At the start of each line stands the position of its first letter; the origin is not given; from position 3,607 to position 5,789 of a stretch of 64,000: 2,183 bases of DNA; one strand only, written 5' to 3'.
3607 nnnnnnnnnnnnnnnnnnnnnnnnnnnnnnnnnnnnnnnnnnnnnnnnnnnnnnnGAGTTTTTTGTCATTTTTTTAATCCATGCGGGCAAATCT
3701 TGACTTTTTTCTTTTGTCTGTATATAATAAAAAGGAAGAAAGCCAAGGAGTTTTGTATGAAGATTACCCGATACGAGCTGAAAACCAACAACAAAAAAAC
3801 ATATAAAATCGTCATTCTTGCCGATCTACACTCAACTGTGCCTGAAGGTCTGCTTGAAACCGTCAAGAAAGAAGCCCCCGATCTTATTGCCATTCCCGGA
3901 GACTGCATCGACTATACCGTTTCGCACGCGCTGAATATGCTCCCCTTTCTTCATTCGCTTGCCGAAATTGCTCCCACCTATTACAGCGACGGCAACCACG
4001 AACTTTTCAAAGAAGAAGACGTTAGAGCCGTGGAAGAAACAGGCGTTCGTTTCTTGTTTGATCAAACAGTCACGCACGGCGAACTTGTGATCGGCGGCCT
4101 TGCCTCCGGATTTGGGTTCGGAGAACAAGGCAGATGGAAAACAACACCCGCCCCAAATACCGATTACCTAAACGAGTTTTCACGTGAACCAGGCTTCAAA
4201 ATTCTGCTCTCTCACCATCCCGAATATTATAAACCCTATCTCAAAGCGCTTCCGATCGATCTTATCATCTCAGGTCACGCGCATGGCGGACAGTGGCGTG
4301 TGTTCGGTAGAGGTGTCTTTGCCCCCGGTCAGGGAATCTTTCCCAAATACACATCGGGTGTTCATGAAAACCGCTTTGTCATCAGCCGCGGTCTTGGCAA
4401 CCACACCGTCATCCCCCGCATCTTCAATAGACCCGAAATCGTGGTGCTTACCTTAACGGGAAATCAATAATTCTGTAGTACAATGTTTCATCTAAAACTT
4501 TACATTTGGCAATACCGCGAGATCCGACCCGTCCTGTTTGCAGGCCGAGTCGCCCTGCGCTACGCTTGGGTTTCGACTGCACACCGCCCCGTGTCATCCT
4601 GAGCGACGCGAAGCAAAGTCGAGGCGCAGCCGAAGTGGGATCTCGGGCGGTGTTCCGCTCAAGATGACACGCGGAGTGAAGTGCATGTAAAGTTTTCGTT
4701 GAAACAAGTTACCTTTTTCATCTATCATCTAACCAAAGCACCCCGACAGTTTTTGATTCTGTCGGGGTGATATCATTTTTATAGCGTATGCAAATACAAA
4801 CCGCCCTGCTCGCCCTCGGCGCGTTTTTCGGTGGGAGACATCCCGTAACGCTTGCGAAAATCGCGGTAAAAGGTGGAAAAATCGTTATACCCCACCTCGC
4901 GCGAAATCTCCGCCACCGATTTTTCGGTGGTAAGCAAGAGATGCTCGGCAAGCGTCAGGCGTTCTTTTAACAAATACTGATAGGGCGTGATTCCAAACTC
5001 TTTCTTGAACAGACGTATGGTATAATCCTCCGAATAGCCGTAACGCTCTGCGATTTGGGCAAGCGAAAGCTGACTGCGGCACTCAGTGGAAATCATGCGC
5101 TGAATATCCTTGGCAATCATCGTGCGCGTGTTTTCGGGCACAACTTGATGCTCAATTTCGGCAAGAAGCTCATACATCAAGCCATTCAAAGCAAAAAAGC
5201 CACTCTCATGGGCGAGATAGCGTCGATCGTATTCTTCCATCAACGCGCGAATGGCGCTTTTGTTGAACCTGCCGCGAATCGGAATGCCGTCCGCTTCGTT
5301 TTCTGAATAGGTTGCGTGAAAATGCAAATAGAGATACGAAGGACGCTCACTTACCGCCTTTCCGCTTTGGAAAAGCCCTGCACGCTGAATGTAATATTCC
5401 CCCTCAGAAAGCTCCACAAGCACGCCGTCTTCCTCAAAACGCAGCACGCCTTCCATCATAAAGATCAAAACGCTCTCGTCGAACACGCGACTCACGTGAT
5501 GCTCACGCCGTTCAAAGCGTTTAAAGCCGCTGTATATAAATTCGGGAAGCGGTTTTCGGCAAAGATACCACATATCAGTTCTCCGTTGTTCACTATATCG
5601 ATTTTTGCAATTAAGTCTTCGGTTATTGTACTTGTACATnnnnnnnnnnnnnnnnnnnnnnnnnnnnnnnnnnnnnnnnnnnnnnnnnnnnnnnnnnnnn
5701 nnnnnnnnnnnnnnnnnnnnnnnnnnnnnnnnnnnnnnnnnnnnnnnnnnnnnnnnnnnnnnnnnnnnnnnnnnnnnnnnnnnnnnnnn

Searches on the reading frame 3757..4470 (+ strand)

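Call 17: search_protein_families(library=pfam, proteins=[window:3757-4470:+], max_evalue=0.00001)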
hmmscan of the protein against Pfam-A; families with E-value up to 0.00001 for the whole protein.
window:3757-4470:+ (237 aa): 2 families
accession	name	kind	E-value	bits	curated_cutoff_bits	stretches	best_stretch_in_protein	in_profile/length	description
PF00149.33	Metallophos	-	3.4e-11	44.4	21.5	1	17-177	2-190/191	Calcineurin-like phosphoesterase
PF12850.12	Metallophos_2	-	4.6e-06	27.2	27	1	17-183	2-124/154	Calcineurin-like phosphoesterase superfamily domain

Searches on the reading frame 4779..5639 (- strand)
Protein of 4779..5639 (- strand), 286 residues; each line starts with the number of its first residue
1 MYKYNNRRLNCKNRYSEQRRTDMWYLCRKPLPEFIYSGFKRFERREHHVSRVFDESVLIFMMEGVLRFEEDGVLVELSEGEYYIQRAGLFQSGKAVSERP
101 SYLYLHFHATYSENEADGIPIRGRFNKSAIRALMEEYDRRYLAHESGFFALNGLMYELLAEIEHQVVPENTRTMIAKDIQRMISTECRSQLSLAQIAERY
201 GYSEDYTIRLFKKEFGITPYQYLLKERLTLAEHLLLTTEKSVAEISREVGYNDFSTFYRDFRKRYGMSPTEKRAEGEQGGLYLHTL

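Call 17: search_protein_families(library=pfam, proteins=[window:4779-5639:-], max_evalue=0.00001)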
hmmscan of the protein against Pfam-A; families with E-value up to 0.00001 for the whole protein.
window:4779-5639:- (286 aa): 2 families
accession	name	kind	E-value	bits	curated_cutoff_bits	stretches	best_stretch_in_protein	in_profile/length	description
PF12833.13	HTH_18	-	7.6e-24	84.3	33.6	1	196-274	1-79/80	Helix-turn-helix domain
PF00165.29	HTH_AraC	-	7.4e-20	71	26.6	2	236-271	2-39/42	Bacterial regulatory helix-turn-helix proteins, AraC family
